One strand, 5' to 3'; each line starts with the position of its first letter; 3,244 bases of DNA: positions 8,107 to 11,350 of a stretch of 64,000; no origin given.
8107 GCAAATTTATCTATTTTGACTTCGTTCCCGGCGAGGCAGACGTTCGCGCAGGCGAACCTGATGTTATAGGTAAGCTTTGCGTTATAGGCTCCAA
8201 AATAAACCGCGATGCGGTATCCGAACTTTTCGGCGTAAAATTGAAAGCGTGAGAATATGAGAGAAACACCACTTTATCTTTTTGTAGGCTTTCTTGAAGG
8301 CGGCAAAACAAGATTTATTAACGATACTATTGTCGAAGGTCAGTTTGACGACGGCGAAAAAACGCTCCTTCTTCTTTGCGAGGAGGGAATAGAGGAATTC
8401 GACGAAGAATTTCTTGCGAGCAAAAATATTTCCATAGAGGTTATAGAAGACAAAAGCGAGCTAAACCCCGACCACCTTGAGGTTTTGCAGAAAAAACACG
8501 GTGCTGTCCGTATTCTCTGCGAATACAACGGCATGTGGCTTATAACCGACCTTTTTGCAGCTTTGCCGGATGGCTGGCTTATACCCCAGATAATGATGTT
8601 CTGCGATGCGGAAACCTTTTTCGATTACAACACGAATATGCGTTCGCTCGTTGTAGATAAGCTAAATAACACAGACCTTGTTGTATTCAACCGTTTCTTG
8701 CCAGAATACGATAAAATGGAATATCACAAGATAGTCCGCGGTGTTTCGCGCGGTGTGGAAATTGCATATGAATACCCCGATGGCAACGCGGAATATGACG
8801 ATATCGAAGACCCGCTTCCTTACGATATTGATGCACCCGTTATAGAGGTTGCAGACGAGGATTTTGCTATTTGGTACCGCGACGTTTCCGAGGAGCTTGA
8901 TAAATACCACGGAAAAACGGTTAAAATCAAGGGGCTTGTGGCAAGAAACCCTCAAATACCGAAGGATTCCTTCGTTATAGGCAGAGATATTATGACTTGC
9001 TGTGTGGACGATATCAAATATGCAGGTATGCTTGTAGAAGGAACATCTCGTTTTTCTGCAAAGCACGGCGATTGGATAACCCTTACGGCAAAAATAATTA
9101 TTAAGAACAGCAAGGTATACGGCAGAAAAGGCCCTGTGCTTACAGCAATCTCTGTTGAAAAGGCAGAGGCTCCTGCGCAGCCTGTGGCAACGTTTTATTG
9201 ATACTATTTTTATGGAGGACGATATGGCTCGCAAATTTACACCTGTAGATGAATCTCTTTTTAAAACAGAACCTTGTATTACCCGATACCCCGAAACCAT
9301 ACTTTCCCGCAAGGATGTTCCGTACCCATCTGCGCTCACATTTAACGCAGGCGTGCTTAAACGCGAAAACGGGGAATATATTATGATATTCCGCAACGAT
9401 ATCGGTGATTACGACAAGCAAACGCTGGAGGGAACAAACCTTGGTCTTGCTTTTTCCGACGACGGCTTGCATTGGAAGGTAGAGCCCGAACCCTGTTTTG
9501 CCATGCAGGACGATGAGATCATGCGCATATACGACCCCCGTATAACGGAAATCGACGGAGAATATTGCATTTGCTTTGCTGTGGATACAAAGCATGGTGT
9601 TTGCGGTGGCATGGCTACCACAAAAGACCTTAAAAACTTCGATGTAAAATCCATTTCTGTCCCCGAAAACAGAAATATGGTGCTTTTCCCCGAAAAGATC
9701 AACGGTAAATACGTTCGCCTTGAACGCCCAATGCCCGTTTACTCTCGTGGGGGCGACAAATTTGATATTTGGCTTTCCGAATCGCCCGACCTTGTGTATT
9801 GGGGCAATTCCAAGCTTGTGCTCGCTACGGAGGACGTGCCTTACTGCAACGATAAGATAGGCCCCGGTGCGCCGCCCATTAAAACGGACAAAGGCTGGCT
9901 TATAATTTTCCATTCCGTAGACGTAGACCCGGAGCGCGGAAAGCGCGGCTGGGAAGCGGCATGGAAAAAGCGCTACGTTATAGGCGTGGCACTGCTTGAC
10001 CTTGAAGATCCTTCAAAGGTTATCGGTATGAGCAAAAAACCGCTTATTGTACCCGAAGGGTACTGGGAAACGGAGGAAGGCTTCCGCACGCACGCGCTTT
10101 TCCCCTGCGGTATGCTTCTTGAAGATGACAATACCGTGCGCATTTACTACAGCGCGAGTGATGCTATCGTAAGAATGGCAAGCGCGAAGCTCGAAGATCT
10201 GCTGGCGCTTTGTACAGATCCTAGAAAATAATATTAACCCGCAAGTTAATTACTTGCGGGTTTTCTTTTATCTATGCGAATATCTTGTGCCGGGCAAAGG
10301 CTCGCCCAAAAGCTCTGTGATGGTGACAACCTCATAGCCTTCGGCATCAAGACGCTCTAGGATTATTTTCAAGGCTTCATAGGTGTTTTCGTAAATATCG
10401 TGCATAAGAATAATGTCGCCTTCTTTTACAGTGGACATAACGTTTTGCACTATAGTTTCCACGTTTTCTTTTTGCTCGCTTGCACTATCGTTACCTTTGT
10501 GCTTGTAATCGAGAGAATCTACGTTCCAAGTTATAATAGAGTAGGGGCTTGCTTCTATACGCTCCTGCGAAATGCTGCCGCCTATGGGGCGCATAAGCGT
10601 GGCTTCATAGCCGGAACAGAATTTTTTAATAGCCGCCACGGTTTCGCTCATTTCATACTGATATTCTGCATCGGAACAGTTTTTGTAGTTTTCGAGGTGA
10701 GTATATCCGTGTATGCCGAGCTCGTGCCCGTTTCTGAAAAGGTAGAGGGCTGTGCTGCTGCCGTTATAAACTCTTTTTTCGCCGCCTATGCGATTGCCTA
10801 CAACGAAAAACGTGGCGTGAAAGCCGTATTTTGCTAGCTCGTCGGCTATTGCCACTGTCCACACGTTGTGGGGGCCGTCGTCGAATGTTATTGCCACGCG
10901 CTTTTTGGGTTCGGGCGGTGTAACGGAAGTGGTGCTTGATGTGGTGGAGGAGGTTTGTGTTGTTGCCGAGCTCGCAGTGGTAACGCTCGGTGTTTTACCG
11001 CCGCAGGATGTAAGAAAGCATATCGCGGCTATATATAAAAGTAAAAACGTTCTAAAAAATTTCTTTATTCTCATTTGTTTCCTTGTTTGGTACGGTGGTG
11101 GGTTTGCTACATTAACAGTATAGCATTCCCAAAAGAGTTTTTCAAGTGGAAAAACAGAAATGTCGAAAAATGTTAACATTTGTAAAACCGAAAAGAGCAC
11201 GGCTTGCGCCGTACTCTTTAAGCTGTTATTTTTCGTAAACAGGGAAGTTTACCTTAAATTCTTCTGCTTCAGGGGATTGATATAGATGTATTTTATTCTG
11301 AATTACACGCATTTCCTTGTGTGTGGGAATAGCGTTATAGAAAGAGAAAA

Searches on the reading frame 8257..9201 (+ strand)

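Call 60: search_protein_families(library=pfam, proteins=[window:8257-9201:+], max_evalue=0.00001)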
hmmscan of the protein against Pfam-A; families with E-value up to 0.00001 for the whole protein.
window:8257-9201:+ (314 aa): 1 family
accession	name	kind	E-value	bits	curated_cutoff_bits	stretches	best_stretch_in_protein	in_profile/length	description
PF21537.2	DUF1980_C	-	4.6e-24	85.1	25.9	1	192-309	20-137/141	DUF1980 C-terminal domain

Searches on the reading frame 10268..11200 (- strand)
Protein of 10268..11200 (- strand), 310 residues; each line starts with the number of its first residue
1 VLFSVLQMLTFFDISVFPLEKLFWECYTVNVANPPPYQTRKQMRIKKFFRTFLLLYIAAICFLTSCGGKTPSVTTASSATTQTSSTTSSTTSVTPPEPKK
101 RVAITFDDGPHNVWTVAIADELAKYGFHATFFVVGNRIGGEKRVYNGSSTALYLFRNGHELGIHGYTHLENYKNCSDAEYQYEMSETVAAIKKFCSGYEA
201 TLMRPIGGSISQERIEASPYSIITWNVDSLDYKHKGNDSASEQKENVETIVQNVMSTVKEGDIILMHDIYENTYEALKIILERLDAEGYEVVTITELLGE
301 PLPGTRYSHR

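Call 60: search_protein_families(library=pfam, proteins=[window:10268-11200:-], max_evalue=0.00001)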
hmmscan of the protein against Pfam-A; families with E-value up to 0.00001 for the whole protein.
window:10268-11200:- (310 aa): 1 family
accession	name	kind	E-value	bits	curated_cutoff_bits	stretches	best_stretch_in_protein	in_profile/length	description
PF01522.26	Polysacc_deac_1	-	1.2e-22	80.6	23.1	1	96-215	3-113/124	Polysaccharide deacetylase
